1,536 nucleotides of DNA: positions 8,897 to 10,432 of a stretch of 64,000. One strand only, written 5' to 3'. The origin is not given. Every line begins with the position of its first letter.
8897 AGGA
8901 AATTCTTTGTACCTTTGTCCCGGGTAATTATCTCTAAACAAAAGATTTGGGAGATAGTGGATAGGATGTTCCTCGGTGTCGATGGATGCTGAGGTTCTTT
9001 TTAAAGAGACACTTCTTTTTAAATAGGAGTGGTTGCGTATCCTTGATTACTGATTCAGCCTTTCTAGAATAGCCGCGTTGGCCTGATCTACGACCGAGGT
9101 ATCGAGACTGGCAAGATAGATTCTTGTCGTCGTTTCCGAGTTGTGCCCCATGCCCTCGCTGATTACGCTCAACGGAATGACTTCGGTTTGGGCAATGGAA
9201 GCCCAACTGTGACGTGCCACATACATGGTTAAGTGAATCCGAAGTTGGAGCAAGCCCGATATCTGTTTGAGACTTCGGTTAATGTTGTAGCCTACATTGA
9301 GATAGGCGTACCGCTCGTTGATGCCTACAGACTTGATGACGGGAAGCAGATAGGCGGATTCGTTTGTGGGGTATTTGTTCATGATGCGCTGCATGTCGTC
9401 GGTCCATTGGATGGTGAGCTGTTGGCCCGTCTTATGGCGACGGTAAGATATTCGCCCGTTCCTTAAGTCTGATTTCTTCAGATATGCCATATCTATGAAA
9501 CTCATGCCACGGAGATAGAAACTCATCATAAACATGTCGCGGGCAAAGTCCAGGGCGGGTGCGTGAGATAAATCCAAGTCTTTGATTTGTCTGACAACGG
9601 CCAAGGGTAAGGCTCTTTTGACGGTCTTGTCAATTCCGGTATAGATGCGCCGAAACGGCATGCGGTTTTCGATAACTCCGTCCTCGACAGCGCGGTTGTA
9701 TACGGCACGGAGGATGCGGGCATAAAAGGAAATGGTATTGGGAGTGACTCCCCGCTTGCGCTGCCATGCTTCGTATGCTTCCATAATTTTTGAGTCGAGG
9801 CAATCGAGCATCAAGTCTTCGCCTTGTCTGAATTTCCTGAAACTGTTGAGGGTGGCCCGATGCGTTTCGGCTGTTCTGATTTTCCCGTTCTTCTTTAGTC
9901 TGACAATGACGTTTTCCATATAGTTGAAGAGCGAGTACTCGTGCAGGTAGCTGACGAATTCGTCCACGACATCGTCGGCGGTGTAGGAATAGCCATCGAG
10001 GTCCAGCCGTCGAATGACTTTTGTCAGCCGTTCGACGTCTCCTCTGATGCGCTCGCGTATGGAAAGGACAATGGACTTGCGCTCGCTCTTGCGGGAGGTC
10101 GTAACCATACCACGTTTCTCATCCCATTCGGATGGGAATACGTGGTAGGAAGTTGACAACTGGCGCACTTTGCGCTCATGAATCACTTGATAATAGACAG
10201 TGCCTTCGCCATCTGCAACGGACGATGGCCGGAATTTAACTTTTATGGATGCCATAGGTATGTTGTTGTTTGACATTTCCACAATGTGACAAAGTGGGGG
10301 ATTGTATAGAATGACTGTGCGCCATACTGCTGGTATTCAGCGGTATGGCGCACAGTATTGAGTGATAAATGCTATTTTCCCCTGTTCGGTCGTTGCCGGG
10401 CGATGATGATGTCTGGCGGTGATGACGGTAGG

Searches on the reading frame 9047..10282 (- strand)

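Call 78: search_protein_families(library=pfam, proteins=[window:9047-10282:-])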
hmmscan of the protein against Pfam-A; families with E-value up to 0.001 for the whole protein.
window:9047-10282:- (411 aa): 3 families
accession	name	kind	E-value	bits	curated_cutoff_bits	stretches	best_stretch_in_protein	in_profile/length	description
PF13102.12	Phage_int_SAM_5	-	9.2e-21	74.5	22.3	1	117-207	1-91/98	Phage integrase SAM-like domain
PF17293.8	Arm-DNA-bind_5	-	1.6e-12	48.2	22.6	1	20-105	6-86/87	Arm DNA-binding domain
PF00589.27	Phage_integrase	-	7.3e-08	32.8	27.1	1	250-394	26-170/172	Phage integrase family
